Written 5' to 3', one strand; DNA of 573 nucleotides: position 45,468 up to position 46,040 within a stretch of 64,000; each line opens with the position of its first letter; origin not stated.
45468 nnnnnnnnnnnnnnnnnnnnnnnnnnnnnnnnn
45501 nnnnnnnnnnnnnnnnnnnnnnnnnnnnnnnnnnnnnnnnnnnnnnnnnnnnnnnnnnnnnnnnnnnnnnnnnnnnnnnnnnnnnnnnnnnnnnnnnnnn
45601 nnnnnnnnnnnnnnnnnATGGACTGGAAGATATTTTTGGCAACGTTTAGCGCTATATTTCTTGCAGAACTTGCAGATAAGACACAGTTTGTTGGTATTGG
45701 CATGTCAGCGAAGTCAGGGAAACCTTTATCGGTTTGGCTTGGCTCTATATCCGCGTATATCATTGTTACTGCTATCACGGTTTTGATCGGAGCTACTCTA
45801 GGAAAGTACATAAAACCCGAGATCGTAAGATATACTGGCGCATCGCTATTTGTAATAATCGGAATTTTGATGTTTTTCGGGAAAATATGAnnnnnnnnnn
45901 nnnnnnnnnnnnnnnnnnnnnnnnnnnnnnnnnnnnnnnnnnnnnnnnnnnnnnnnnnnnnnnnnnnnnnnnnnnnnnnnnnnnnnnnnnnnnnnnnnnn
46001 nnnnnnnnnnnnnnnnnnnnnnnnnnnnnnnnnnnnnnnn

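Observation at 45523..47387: Portable about 100-bp promoter cassette duplicated in front of two unrelated genes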

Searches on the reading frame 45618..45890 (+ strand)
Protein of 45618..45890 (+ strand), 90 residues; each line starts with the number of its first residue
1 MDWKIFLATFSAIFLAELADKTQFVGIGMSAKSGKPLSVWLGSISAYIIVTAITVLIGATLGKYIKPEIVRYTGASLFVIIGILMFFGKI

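Call 9: search_protein_families(library=pfam, proteins=[window:45618-45890:+], max_evalue=0.01)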
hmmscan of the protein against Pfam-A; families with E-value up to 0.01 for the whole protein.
window:45618-45890:+ (90 aa): 2 families
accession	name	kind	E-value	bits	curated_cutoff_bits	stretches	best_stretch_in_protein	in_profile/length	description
PF01169.24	GDT1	-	2.8e-22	79.3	27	1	7-82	1-75/75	Divalent cation/proton antiporter GDT1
PF06195.18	DUF996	-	0.0013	19.4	31.3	1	10-90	43-122/138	Protein of unknown function (DUF996)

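Call 10: search_protein_families(library=ncbifam, proteins=[window:45618-45890:+], max_evalue=0.01)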
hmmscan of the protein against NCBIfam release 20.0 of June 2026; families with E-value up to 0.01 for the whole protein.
window:45618-45890:+ (90 aa): 0 families

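Call 12: find_encoding_contigs(protein=window:45618-45890:+, flank=10000, max_places=10)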
Protein window:45618-45890:+ (90 aa): 15 contigs read that carry it; 10 places shown.
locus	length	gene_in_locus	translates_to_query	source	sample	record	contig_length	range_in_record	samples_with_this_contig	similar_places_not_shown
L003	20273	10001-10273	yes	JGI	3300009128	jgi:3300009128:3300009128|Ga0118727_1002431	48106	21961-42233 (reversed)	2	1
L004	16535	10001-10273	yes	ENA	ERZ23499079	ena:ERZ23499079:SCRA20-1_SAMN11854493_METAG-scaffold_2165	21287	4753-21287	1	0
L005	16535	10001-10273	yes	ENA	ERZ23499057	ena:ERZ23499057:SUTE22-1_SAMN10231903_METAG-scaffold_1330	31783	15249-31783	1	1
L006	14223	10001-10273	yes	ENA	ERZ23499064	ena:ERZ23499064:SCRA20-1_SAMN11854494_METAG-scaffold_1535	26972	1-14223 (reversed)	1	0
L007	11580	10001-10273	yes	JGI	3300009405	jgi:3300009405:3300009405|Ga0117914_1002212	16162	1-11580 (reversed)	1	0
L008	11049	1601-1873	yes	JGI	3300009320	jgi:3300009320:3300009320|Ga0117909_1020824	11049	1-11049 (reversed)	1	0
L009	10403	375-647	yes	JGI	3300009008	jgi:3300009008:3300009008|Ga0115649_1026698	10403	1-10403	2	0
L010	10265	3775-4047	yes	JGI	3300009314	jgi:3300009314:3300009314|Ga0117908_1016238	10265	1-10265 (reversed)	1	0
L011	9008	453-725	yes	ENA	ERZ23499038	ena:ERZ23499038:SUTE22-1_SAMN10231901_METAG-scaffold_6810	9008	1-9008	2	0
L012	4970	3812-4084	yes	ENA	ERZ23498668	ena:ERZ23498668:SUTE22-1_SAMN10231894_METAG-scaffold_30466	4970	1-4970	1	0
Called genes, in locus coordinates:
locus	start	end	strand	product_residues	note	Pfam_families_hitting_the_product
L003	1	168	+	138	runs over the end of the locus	PF01894:YjbQ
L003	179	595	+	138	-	PF13291:ACT_4 (faint), PF01842:ACT (weak), PF13840:ACT_7 (faint), PF19571:ACT_8 (weak), PF22468:ACT_9 (faint), PF22629:ACT_AHAS_ss (weak)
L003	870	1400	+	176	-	PF02915:Rubrerythrin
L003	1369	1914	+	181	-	PF00578:AhpC-TSA, PF08534:Redoxin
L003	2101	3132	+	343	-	PF21016:RlmN_N, PF04055:Radical_SAM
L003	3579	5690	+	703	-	PF00989:PAS, PF13188:PAS_8 (faint), PF13426:PAS_9, PF00990:GGDEF, PF13487:HD_5, PF01966:HD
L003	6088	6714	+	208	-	PF02525:Flavodoxin_2, PF03358:FMN_red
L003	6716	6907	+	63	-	-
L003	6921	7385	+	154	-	-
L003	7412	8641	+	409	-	PF01136:Peptidase_U32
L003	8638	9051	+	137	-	PF00472:RF-1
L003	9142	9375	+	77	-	-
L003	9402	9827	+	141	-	-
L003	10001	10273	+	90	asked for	PF01169:GDT1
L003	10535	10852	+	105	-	-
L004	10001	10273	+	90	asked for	PF01169:GDT1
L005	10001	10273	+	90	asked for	PF01169:GDT1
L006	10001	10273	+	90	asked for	PF01169:GDT1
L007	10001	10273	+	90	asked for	PF01169:GDT1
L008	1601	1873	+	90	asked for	PF01169:GDT1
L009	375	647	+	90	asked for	PF01169:GDT1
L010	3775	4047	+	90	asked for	PF01169:GDT1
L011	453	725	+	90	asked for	PF01169:GDT1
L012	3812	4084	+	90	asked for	PF01169:GDT1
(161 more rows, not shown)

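Call 44: find_homologous_proteins(query=window:45618-45890:+, max_evalue=0.00001)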
Query window:45618-45890:+ (90 aa): 992 proteins with E <= 0.00001 among 994 candidates; the best 120 are listed.
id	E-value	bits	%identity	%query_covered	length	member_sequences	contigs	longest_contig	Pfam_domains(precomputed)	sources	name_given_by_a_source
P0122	1.7e-48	180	100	100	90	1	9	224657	PF01169.25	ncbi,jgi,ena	-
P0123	6.5e-48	178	99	100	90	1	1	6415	PF01169.25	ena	-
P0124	5.5e-46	172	92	100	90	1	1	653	PF01169.25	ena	-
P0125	2.4e-45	170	91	100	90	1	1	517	PF01169.25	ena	-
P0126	4.8e-45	169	88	100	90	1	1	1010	PF01169.25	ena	-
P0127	1.1e-44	168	91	100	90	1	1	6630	PF01169.25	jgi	-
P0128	1.8e-44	167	90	100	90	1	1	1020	PF01169.25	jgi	jgi:putative Ca2+/H+ antiporter (TMEM165/GDT1 family)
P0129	2.1e-44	167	89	100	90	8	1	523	PF01169.25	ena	-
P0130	2.7e-44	166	90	100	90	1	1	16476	PF01169.25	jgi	-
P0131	3.9e-44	166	89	100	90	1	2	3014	PF01169.25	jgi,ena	-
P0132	4.0e-44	166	89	100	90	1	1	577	PF01169.25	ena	-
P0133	4.2e-44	166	90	100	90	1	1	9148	PF01169.25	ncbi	-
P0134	5.5e-44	165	87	100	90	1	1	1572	PF01169.25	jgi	jgi:putative Ca2+/H+ antiporter (TMEM165/GDT1 family)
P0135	5.6e-44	165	90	100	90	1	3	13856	PF01169.25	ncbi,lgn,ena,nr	ncbi:MAG: TMEM165/GDT1 family protein [Candidatus Omnitrophica bacterium]|nr:TMEM165/GDT1 family pro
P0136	6.3e-44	165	91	100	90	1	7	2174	PF01169.25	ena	-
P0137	8.0e-44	165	88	100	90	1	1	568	PF01169.25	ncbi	-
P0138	8.2e-44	165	88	100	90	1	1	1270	PF01169.25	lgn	-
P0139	9.3e-44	165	90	100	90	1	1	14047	PF01169.25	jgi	jgi:putative Ca2+/H+ antiporter (TMEM165/GDT1 family)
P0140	1.1e-43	164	91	100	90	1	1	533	PF01169.25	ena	-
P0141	1.6e-43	164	87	100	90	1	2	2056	PF01169.25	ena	-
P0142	1.6e-43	164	87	100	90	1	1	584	PF01169.25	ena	-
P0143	1.6e-43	164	88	100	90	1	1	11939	PF01169.25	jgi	-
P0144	1.6e-43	164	87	100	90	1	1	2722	PF01169.25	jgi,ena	-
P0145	1.8e-43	164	90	100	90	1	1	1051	PF01169.25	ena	-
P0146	2.0e-43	163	87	100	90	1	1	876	PF01169.25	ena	-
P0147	2.1e-43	163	84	100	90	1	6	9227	PF01169.25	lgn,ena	-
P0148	2.1e-43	163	100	93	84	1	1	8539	PF01169.25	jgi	-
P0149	2.2e-43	163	90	100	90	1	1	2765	PF01169.25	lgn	-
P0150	2.4e-43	163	84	100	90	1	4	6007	PF01169.25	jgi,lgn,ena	-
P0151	2.5e-43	163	86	100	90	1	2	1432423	PF01169.25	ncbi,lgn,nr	ncbi:MAG: TMEM165/GDT1 family protein [Candidatus Omnitrophota bacterium]|nr:MAG: TMEM165/GDT1 famil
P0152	2.7e-43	163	89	100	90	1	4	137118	PF01169.25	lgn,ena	-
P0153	2.9e-43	163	90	100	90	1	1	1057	PF01169.25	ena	-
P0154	3.4e-43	163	88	100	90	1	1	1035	PF01169.25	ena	-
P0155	3.5e-43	163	88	100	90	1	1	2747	PF01169.25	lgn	-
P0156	3.7e-43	163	89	100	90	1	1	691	PF01169.25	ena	-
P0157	3.9e-43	163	87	100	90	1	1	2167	PF01169.25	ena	-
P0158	4.3e-43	162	86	100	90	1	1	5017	PF01169.25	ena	-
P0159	4.3e-43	162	89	100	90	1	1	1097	PF01169.25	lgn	-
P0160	4.5e-43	162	87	100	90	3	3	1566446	PF01169.25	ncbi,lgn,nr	ncbi:MAG: TMEM165/GDT1 family protein [Candidatus Omnitrophica bacterium]|nr:TMEM165/GDT1 family pro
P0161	4.7e-43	162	89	100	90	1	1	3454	PF01169.25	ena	-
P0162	5.7e-43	162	86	100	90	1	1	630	PF01169.25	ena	-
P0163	6.1e-43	162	87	100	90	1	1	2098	PF01169.25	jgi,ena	-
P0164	6.3e-43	162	90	100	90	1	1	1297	PF01169.25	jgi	-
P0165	6.7e-43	162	87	100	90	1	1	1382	PF01169.25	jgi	jgi:putative Ca2+/H+ antiporter (TMEM165/GDT1 family)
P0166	7.1e-43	162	87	100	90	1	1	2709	PF01169.25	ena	-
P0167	8.4e-43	162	84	100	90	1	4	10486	PF01169.25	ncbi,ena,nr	ncbi:MAG: TMEM165/GDT1 family protein [Candidatus Omnitrophica bacterium]|nr:TMEM165/GDT1 family pro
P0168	9.0e-43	161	89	100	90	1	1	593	PF01169.25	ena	-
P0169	1.0e-42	161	86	100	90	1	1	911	PF01169.25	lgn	-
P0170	1.1e-42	161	88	100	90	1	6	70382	PF01169.25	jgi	jgi:putative Ca2+/H+ antiporter (TMEM165/GDT1 family)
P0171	1.1e-42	161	86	100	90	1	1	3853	PF01169.25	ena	-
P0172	1.2e-42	161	84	100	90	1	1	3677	PF01169.25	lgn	-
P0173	1.2e-42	161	87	100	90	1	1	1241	PF01169.25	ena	-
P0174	1.2e-42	161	89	100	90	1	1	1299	PF01169.25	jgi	-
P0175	1.5e-42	161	83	100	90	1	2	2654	PF01169.25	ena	-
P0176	1.5e-42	161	88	100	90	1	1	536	PF01169.25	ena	-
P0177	1.6e-42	161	86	100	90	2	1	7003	PF01169.25,PF06195.19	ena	-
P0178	1.6e-42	161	87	100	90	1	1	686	PF01169.25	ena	-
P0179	1.7e-42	161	84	100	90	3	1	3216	PF01169.25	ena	-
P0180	1.8e-42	160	84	100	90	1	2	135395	PF01169.25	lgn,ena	-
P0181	1.9e-42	160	89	100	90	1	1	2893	PF01169.25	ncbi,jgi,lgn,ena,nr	ncbi:MAG: TMEM165/GDT1 family protein [Candidatus Omnitrophica bacterium]|nr:TMEM165/GDT1 family pro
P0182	2.0e-42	160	83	100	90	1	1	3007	PF01169.25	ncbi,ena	-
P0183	2.1e-42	160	86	100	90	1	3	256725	PF01169.25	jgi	jgi:putative Ca2+/H+ antiporter (TMEM165/GDT1 family)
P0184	2.2e-42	160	87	100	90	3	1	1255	PF01169.25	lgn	-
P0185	2.2e-42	160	82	100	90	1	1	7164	PF01169.25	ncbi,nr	ncbi:MAG: TMEM165/GDT1 family protein [Candidatus Zapsychrus exili]|nr:TMEM165/GDT1 family protein [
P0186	2.5e-42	160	83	100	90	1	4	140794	PF01169.25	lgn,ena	-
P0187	2.5e-42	160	86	100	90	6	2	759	PF01169.25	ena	-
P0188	2.6e-42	160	87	100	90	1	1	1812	PF01169.25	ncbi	-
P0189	2.6e-42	160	83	100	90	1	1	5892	PF01169.25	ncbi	ncbi:MAG: TMEM165/GDT1 family protein [Candidatus Omnitrophota bacterium]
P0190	2.6e-42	160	88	100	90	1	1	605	PF01169.25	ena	-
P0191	2.8e-42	160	83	100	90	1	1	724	PF01169.25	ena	-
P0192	2.8e-42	160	83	100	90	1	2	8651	PF01169.25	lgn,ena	-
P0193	2.9e-42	160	88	100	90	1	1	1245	PF01169.25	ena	-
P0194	2.9e-42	160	84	100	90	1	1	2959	PF01169.25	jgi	-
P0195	2.9e-42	160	86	100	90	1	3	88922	PF01169.25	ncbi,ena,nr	ncbi:MAG: TMEM165/GDT1 family protein [Candidatus Omnitrophica bacterium]|nr:TMEM165/GDT1 family pro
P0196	2.9e-42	160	86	100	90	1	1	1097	PF01169.25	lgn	-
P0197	2.9e-42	160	86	100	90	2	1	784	PF01169.25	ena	-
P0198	3.1e-42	160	86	100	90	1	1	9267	PF01169.25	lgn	-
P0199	3.1e-42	160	83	100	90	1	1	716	PF01169.25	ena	-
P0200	3.2e-42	160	83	100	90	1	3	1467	PF01169.25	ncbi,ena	-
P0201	3.3e-42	160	83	100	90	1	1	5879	PF01169.25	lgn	-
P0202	3.8e-42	159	84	100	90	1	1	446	PF01169.25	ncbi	-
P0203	4.1e-42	159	86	100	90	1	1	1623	PF01169.25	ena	-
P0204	4.2e-42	159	83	100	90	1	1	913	PF01169.25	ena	-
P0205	4.2e-42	159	83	100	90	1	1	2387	PF01169.25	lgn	-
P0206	4.7e-42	159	84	100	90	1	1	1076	PF01169.25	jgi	jgi:putative Ca2+/H+ antiporter (TMEM165/GDT1 family)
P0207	5.2e-42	159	86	100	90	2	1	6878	PF01169.25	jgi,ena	-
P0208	5.3e-42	159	84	100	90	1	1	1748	PF01169.25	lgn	-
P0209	5.4e-42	159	84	100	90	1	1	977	PF01169.25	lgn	-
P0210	6.0e-42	159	88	100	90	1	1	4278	PF01169.25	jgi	-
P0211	6.1e-42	159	82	100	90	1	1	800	PF01169.25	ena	-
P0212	6.2e-42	159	83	100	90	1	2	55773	PF01169.25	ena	-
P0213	6.3e-42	159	83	100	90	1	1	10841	PF01169.25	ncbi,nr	ncbi:MAG: TMEM165/GDT1 family protein [Candidatus Omnitrophica bacterium]|nr:TMEM165/GDT1 family pro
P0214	6.4e-42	159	86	100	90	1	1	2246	PF01169.25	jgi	jgi:putative Ca2+/H+ antiporter (TMEM165/GDT1 family)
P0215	7.0e-42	159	83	100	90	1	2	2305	PF01169.25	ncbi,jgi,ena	-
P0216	7.9e-42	158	82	100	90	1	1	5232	PF01169.25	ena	-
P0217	8.5e-42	158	86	100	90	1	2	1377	PF01169.25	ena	-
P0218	9.1e-42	158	82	100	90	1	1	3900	PF01169.25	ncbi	-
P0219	9.1e-42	158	84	100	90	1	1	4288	PF01169.25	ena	-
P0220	1.0e-41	158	84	100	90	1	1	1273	PF01169.25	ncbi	-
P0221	1.0e-41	158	83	100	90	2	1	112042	PF01169.25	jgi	-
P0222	1.0e-41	158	89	100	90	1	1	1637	PF01169.25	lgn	-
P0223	1.0e-41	158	86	100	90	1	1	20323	PF01169.25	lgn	-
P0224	1.1e-41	158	82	100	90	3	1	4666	PF01169.25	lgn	-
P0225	1.2e-41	158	82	100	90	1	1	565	PF01169.25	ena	-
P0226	1.2e-41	158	82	100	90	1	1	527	PF01169.25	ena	-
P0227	1.5e-41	158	83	100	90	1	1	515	PF01169.25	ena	-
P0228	1.6e-41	157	82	100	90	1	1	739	PF01169.25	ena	-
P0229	1.8e-41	157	84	100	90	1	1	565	PF01169.25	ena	-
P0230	1.9e-41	157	83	100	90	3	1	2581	PF01169.25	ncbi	-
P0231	1.9e-41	157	83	100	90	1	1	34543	PF01169.25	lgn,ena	-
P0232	1.9e-41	157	84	84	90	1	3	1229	PF01169.25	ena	-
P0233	1.9e-41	157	83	100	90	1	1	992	PF01169.25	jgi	jgi:putative Ca2+/H+ antiporter (TMEM165/GDT1 family)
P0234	1.9e-41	157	84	100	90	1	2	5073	PF01169.25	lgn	-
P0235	2.0e-41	157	80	100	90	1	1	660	PF01169.25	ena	-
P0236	2.1e-41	157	86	100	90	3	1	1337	PF01169.25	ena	-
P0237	2.2e-41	157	81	100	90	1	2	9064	PF01169.25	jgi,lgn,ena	-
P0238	2.2e-41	157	84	100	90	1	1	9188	PF01169.25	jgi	jgi:putative Ca2+/H+ antiporter (TMEM165/GDT1 family)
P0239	2.2e-41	157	80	100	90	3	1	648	PF01169.25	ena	-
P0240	2.3e-41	157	82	100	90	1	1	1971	PF01169.25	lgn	-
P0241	2.3e-41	157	87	100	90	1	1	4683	PF01169.25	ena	-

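Call 45: find_encoding_contigs(protein=P0123, flank=3500, max_places=2)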
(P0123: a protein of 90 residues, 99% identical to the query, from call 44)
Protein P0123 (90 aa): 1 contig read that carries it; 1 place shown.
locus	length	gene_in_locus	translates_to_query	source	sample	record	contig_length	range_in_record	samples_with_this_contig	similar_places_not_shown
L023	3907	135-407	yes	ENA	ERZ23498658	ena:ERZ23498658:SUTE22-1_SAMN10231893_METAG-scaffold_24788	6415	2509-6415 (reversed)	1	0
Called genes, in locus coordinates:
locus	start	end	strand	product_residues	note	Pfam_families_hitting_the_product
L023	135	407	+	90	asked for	PF01169:GDT1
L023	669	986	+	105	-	-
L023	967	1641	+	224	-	PF12281:NTP_transf_8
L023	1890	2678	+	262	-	PF01135:PCMT, PF01209:Ubie_methyltran, PF13489:Methyltransf_23, PF06325:PrmA, PF13847:Methyltransf_31, PF08241:Methyltransf_11, PF08242:Methyltransf_12, PF13649:Methyltransf_25, +2 more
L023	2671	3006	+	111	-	PF02311:AraC_binding (weak), PF07883:Cupin_2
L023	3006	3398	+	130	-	-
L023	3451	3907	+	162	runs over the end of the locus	PF03773:ArsP_1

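Call 46: find_encoding_contigs(protein=P0127, flank=3500, max_places=2)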
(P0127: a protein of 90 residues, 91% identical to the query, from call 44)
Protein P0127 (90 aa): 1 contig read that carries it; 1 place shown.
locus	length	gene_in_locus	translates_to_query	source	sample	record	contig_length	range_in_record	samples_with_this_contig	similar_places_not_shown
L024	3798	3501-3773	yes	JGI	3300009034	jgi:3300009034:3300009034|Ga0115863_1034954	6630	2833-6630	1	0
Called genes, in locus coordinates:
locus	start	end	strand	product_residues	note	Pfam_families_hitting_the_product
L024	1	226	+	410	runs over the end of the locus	PF00753:Lactamase_B, PF00581:Rhodanese, PF11127:YgaP-like_TM (faint)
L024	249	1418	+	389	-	PF03773:ArsP_1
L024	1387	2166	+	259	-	PF01170:UPF0020 (weak), PF01209:Ubie_methyltran, PF08242:Methyltransf_12, PF13847:Methyltransf_31, PF08241:Methyltransf_11, PF13649:Methyltransf_25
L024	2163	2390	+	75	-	PF13192:Thioredoxin_3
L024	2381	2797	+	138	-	-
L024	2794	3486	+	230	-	PF02683:DsbD_TM, PF13386:DsbD_2, PF01810:LysE (faint)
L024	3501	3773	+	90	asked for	PF01169:GDT1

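Call 47: find_encoding_contigs(protein=P0130, flank=3500, max_places=2)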
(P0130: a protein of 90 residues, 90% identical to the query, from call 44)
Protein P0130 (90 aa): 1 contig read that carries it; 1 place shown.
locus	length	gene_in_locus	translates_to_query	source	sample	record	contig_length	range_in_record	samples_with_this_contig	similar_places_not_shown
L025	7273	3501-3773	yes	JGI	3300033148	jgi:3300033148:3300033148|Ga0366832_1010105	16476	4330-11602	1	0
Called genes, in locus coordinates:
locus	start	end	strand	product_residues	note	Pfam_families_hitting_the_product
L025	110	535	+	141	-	-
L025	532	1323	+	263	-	PF11306:DUF3108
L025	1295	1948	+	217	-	-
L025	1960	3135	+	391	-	PF00817:IMS, PF11799:IMS_C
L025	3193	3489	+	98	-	-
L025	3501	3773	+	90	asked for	PF01169:GDT1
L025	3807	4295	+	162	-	PF04982:TM_HPP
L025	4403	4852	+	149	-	-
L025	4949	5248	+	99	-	PF09723:Zn_ribbon_8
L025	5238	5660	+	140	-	PF23023:Anti-Pycsar_Apyc1, PF00753:Lactamase_B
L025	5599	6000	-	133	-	-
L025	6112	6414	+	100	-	-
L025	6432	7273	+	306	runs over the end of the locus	-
